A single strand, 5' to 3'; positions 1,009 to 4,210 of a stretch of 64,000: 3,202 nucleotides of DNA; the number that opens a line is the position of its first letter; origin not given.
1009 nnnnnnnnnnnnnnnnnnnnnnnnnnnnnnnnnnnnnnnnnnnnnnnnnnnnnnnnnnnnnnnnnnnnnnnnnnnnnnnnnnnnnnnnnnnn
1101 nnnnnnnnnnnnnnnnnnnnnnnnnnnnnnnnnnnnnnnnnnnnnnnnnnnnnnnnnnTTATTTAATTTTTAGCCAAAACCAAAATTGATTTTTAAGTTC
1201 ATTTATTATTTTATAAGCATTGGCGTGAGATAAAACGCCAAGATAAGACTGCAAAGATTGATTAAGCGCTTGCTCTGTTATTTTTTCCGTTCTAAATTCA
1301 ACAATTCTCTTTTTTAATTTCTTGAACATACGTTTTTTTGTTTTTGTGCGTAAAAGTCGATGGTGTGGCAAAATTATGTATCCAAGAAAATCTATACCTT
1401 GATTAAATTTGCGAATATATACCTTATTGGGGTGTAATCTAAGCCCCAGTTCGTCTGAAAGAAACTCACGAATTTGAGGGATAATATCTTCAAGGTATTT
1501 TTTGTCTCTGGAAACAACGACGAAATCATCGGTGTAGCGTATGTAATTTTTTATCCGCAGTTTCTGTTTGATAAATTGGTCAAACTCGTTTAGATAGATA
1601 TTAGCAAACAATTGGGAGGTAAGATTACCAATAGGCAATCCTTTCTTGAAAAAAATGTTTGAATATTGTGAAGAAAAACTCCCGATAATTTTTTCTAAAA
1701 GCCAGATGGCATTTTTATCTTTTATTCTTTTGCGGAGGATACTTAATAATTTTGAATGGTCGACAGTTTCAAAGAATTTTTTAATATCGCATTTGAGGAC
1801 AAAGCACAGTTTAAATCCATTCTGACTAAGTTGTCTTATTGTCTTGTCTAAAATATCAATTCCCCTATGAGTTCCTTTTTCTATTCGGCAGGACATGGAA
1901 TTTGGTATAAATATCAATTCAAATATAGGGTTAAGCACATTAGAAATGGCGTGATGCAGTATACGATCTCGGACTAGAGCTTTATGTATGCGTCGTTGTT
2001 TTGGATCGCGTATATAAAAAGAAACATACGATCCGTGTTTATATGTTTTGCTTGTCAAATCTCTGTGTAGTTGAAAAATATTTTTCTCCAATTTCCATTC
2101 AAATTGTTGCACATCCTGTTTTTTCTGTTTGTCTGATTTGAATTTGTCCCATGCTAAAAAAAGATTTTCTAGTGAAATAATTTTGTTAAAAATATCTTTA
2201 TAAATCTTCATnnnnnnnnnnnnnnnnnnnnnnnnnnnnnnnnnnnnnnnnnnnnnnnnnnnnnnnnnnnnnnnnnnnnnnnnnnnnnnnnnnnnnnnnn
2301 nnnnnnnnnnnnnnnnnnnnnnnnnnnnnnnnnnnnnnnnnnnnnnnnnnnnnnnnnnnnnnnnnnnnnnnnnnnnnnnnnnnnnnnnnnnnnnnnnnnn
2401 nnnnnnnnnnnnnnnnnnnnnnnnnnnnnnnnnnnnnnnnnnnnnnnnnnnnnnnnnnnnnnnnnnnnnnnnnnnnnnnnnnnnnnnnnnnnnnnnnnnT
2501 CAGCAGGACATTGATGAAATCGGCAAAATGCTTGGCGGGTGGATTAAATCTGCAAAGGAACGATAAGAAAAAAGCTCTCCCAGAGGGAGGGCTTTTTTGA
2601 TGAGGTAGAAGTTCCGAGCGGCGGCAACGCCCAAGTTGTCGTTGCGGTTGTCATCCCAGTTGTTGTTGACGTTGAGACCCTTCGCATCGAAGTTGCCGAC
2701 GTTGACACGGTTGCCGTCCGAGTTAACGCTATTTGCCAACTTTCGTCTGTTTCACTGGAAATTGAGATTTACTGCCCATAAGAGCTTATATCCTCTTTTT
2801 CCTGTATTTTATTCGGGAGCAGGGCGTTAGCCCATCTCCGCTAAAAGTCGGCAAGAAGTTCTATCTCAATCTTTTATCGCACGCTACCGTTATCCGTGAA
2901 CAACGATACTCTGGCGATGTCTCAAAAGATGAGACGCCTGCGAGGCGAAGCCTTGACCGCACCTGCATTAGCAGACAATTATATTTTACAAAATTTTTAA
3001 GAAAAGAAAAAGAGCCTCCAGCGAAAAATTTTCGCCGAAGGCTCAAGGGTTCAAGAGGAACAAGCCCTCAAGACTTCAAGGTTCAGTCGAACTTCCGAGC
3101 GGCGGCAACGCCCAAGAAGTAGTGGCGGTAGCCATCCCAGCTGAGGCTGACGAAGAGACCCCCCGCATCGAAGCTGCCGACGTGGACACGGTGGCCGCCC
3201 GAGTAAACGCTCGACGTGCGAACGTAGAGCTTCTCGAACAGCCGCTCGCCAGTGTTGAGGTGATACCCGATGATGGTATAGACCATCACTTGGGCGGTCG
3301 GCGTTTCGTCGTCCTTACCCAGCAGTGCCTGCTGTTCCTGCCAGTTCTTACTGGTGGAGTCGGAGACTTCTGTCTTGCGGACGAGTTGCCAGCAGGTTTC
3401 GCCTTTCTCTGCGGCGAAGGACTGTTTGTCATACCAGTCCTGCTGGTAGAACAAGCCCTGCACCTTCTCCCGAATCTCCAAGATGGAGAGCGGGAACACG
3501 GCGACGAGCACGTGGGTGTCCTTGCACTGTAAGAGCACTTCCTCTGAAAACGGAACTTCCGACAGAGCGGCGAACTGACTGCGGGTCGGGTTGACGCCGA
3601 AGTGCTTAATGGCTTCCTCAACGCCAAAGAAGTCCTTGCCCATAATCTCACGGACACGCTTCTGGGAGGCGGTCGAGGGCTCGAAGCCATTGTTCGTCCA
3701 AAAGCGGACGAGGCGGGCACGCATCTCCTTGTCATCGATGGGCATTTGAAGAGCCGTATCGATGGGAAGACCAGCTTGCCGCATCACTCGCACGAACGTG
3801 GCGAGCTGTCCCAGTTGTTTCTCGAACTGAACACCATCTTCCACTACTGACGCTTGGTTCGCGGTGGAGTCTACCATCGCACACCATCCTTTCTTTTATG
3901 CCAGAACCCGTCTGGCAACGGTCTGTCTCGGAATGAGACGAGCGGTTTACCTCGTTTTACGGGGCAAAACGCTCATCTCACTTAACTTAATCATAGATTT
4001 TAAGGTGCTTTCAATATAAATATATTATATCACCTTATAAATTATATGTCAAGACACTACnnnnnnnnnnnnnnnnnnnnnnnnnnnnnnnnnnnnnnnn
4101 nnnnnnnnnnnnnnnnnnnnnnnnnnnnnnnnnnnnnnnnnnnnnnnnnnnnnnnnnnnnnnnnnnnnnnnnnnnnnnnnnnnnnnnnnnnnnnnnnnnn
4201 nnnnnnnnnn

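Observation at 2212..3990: Compositionally chimeric DGR with an inverted avd: GC-rich TR and target next to an AT-rich RT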

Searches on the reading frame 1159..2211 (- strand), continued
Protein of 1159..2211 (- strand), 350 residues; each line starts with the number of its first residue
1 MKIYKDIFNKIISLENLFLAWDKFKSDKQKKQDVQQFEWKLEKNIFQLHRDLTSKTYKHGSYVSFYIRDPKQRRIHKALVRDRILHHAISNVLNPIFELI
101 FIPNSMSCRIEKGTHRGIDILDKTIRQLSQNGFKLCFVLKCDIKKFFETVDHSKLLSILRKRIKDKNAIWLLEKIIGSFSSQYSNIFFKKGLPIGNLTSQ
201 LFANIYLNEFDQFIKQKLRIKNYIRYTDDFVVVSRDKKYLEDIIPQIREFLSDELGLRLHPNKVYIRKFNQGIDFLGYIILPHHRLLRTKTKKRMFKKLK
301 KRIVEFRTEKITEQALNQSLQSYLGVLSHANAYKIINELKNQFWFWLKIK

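Call 98: get_annotated_region(hit=H30, flank=7000)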
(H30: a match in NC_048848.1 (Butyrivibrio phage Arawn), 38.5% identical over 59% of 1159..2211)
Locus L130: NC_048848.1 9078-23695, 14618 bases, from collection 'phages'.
description: Butyrivibrio phage Arawn, complete genome.
organism: Butyrivibrio phage Arawn (NCBI taxid 2724180)
taxonomy: Viruses; Duplodnaviria; Heunggongvirae; Uroviricota; Caudoviricetes; Arawnvirus; Arawnvirus arawn
host: Butyrivibrio fibrisolvens DSM 3071; source: -; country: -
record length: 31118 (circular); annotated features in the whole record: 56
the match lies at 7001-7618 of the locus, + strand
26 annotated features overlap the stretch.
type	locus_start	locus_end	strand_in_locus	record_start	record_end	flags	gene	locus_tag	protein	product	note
CDS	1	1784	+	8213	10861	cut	-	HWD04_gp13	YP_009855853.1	tape measure protein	Similar to putative tape measure protein Lactobacillus phage Ld17 (VOG4545, YP_009098674.1), TIGRfam (TIGR01760). ORF ...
CDS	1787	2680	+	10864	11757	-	-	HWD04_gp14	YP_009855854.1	tail protein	Similar to putative phage tail protein in Clostridium phage phiCD6356 (864178.E2ELJ6_9CAUD, VOG3653, YP_004306117.1), ...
regulatory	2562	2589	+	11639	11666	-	-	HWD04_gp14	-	promoter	promoter predicted by PhagePromoter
CDS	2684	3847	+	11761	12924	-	-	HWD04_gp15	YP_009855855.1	minor tail protein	Similar to endopeptidase tail protein in Paenibacillus phage Fern (YP_009203218.1) and Paenibacillus phage Willow ...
CDS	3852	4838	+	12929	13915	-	-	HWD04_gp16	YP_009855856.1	head protein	Hypothetical possible coding region with unknown function. ORF predicted by GeneMarkS-2, Glimmer3, Phanotate-v1.1.2, ...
CDS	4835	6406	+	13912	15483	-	-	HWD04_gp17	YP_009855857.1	tail protein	Hypothetical possible coding region with unknown function. ORF predicted by GeneMarkS-2, Glimmer3, Phanotate-v1.1.2, ...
CDS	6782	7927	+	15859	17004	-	-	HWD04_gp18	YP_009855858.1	Reverse transcriptase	Similar to putative reverse transcriptase in Lactobacillus phage LBR48 (VOG0979, YP_009168531.1, 755164.D6PSR5_9CAUD), ...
CDS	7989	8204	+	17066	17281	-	-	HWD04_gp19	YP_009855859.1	hypothetical protein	Hypothetical possible coding region with unknown function. ORF predicted by Glimmer3, Prodigal-v2.6.3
CDS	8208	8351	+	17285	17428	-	-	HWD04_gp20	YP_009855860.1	hypothetical protein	Similar to uncharacterised predicted ORF in Staphylococcus virus 37 (320840.Q4ZCD1_9CAUD, YP_240095.1), Pfam ...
CDS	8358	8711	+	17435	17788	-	-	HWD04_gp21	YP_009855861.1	hypothetical protein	Hypothetical possible coding region with unknown function. ORF predicted by GeneMarkS-2, Glimmer3, Phanotate-v1.1.2, ...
CDS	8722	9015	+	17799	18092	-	-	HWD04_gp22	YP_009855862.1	hypothetical protein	Hypothetical possible coding region with unknown function. ORF predicted by GeneMarkS-2, Glimmer3, Prodigal-v2.6.3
CDS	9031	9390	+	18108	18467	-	-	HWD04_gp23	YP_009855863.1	hypothetical protein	Hypothetical possible coding region with unknown function. ORF predicted by GeneMarkS-2, Glimmer3, Phanotate-v1.1.2, ...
CDS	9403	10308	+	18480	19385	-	-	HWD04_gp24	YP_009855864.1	endolysin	Pfam Mannosyl-glycoprotein with endo-beta-N-acetylglucosaminidase (PF01832.20), LysM (PF01476.20) and SH3 (PF08239.11). ...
CDS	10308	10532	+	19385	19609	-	-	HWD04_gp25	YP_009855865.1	hypothetical protein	Hypothetical possible coding region with unknown function. ORF predicted by GeneMarkS-2, Glimmer3, Phanotate-v1.1.2, ...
regulatory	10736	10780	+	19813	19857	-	-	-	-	terminator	Predicted by FindTerm v2.8.1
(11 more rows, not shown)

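Call 99: get_annotated_region(hit=H32, flank=7000)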
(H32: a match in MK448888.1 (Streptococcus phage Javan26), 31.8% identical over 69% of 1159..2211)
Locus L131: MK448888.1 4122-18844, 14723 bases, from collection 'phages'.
description: Streptococcus phage Javan26, complete genome.
organism: Streptococcus phage Javan26 (NCBI taxid 2548077)
taxonomy: Viruses; Duplodnaviria; Heunggongvirae; Uroviricota; Caudoviricetes
host: Streptococcus agalactiae CH-1; source: -; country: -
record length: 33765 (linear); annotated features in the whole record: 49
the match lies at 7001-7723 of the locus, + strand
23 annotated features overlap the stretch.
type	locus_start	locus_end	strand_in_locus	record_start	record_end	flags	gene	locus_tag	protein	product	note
CDS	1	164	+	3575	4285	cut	-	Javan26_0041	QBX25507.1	antirepressor protein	-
CDS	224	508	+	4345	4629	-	-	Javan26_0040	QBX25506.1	hypothetical protein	-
CDS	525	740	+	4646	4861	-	-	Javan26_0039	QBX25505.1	hypothetical protein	-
CDS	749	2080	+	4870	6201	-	-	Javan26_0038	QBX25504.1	replicative DNA helicase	Replicative DNA helicase [SA14-24]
CDS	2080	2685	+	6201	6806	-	-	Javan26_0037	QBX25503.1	hypothetical protein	-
CDS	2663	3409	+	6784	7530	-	-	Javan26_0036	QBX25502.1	replication initiation protein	-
CDS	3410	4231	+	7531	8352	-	-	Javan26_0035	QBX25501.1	helicase loader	Helicase loader DnaI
CDS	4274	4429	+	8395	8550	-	-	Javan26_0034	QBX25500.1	hypothetical protein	-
CDS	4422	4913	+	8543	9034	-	-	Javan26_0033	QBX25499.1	DNA binding protein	-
CDS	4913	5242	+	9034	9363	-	-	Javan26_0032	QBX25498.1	hypothetical protein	FIG048485: Phage protein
CDS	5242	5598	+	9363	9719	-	-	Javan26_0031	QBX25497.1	hypothetical protein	FIG01120216: hypothetical protein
CDS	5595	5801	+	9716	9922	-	-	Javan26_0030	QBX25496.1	hypothetical protein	-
CDS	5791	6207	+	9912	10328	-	-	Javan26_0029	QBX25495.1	single-stranded DNA-binding protein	-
CDS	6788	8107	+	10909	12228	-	-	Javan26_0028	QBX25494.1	retron-type RNA-directed DNA polymerase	-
CDS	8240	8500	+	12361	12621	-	-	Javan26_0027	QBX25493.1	hypothetical protein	-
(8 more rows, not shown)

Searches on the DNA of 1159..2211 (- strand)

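Call 74: search_rna_families(sources=[L044, L048, L055, L064, L067, L074, L078, L086, L088, L090, L092, L094, L098, L103, L118], threshold=gathering)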
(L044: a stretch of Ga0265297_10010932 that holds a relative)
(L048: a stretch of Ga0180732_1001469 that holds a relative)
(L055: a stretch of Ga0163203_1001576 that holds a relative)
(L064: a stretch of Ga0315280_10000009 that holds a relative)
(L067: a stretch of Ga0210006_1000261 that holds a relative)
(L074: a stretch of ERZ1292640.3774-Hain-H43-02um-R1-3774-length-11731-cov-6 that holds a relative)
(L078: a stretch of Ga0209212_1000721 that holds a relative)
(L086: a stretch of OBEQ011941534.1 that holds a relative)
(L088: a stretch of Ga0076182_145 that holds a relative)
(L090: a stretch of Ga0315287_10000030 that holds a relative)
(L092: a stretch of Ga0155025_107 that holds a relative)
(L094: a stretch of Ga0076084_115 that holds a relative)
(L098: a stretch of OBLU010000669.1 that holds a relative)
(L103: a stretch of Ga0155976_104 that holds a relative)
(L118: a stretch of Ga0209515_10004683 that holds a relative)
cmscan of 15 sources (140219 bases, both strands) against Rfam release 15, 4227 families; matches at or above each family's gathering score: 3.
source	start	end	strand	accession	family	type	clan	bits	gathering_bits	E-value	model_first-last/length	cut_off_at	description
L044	2824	2948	-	RF03000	LOOT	Gene; sRNA;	-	74.2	46.4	9.1e-12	1-121/121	no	LOOT RNA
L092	148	220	-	RF00005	tRNA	Gene; tRNA;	CL00001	60.7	29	2.5e-10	1-71/71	no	tRNA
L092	291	361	+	RF00005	tRNA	Gene; tRNA;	CL00001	56.9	29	2.8e-09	1-71/71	no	tRNA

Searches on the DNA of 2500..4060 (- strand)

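Call 43: search_rna_families(source=window, start=2500, end=4060, threshold=evalue, max_evalue=10)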
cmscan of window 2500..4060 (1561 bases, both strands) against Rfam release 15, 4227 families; matches with E-value up to 10: 13.
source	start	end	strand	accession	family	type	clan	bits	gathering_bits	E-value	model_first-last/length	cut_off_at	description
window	2565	2680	-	RF00506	Thr_leader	Cis-reg; leader;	-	20.1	55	0.71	1-118/118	no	Threonine operon leader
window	2508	2598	-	RF02420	Bp1_162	Gene; sRNA;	-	19.8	50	2.3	1-100/100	no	Burkholderia sRNA Bp1_Cand612_SIPHT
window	2516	2601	+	RF01859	Phe_leader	Cis-reg; leader;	-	19.8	55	2.6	1-125/125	no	Phenylalanine leader peptide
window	2508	2601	+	RF00506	Thr_leader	Cis-reg; leader;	-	19.7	55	0.91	1-118/118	no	Threonine operon leader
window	2735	2853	-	RF03019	RT-16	Gene; sRNA;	-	19.7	50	4.9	39-150/158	no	RT-16 RNA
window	2509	2600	+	RF02713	MCS4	Gene; sRNA;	-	19.3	56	8.3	1-123/123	no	Mycoplasma sRNA MCS4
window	2565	2643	-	RF01859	Phe_leader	Cis-reg; leader;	-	18.3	55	5.7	1-125/125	no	Phenylalanine leader peptide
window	2562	2633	-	RF01772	rnk_pseudo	Cis-reg; leader;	-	17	55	8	1-108/108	no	Pseudomonas rnk leader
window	3991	4049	-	RF04302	mir-506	Gene; miRNA;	CL00140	16.4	84.5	5.6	1-81/81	no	mir-506 microRNA precursor family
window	2785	3094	-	RF02577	tsr24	Gene; sRNA;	-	15.5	50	1.1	1-238/238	no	S. aureus tsr24 small RNA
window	2557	2632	-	RF00519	suhB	Gene; sRNA;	CL00108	14.7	41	6.6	1-77/77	no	Makes More Granules Regulator RNA (mmgR)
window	2999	3155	+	RF02170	PVT1_7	Gene; lncRNA;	-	13.4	80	9.9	1-137/137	no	Pvt1 oncogene conserved region 7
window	2505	2598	+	RF01389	isrF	Gene; sRNA;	-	10.4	40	3.3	1-292/292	no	isrF Hfq binding RNA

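Call 44: search_rna_families(source=window, start=2560, end=3000, threshold=evalue, max_evalue=10, show_alignments=3)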
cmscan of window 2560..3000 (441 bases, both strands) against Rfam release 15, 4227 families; matches with E-value up to 10: 6.
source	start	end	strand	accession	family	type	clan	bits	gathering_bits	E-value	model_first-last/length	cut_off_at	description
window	2565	2680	-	RF00506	Thr_leader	Cis-reg; leader;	-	20.1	55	0.2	1-118/118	no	Threonine operon leader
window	2560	2600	+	RF01859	Phe_leader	Cis-reg; leader;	-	19.9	55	0.68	84-125/125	5'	Phenylalanine leader peptide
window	2735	2853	-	RF03019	RT-16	Gene; sRNA;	-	19.7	50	1.4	39-150/158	no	RT-16 RNA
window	2565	2643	-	RF01859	Phe_leader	Cis-reg; leader;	-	18.3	55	1.6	1-125/125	no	Phenylalanine leader peptide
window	2562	2633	-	RF01772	rnk_pseudo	Cis-reg; leader;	-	17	55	2.3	1-108/108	no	Pseudomonas rnk leader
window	2560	2601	+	RF00506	Thr_leader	Cis-reg; leader;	-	15.7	55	2.1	73-118/118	5'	Threonine operon leader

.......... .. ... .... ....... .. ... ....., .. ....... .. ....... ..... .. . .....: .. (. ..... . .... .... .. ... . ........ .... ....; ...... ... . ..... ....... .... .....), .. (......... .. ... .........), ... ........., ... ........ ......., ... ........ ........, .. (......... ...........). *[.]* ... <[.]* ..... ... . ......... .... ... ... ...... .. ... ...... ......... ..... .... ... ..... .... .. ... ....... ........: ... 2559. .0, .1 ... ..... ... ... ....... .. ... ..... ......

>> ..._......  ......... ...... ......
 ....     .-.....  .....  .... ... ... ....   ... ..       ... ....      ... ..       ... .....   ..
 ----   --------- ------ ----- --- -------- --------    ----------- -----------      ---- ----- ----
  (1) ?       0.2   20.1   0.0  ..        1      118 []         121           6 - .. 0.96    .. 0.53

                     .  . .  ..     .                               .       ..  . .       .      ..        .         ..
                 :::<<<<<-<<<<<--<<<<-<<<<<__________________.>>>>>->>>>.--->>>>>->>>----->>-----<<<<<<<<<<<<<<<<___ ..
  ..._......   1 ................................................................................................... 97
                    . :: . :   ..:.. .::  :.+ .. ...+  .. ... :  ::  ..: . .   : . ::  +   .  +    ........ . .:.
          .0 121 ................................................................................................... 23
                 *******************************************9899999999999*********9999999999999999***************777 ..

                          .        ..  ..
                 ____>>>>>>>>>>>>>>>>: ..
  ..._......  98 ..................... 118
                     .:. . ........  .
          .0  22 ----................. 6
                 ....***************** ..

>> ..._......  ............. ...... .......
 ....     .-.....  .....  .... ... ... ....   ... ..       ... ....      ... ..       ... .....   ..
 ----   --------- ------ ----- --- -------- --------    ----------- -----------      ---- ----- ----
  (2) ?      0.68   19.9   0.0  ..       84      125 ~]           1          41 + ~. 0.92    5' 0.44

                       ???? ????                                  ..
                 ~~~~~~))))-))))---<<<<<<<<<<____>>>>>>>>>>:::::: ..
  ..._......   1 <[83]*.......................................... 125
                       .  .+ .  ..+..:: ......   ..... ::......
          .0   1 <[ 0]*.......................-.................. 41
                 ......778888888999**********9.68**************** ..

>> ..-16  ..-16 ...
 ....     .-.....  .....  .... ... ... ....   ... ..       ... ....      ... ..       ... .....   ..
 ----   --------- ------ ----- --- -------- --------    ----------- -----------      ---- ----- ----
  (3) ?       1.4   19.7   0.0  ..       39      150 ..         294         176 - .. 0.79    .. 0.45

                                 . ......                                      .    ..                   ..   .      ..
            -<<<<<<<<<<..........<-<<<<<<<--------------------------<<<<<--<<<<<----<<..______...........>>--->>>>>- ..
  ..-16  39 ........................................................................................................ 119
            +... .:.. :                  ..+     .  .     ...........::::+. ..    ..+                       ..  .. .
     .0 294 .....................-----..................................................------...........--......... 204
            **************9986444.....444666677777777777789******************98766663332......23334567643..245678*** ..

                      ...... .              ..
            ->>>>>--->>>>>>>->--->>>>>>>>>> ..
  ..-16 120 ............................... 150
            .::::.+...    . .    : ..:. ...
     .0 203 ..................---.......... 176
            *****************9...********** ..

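Call 46: search_rna_families(sources=[L002, L003, L005, L009, L016, L017, L019, L020, L021, L022, L023, L029, L031], threshold=gathering)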
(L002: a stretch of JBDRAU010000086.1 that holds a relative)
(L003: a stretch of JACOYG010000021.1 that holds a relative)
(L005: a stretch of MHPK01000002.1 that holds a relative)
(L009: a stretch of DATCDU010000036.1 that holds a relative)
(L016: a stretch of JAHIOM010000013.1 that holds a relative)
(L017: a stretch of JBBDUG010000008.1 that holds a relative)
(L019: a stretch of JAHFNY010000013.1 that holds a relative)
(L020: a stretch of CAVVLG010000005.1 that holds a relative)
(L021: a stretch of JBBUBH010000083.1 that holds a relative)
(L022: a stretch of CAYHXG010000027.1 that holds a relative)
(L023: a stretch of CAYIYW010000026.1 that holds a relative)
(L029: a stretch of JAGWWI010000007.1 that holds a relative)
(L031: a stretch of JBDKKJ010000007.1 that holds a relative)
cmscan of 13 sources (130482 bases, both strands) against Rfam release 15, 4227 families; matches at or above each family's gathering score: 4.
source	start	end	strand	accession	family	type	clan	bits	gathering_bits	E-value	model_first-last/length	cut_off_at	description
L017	5437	5558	-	RF03000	LOOT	Gene; sRNA;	-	78.6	46.4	8.1e-13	1-121/121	no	LOOT RNA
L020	5432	5563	-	RF03000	LOOT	Gene; sRNA;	-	69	46.4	1.4e-10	1-121/121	no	LOOT RNA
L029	5425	5559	-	RF03000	LOOT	Gene; sRNA;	-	68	46.4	2.5e-10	1-121/121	no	LOOT RNA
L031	2150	2220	+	RF00005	tRNA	Gene; tRNA;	CL00001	58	29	1.3e-09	1-71/71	no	tRNA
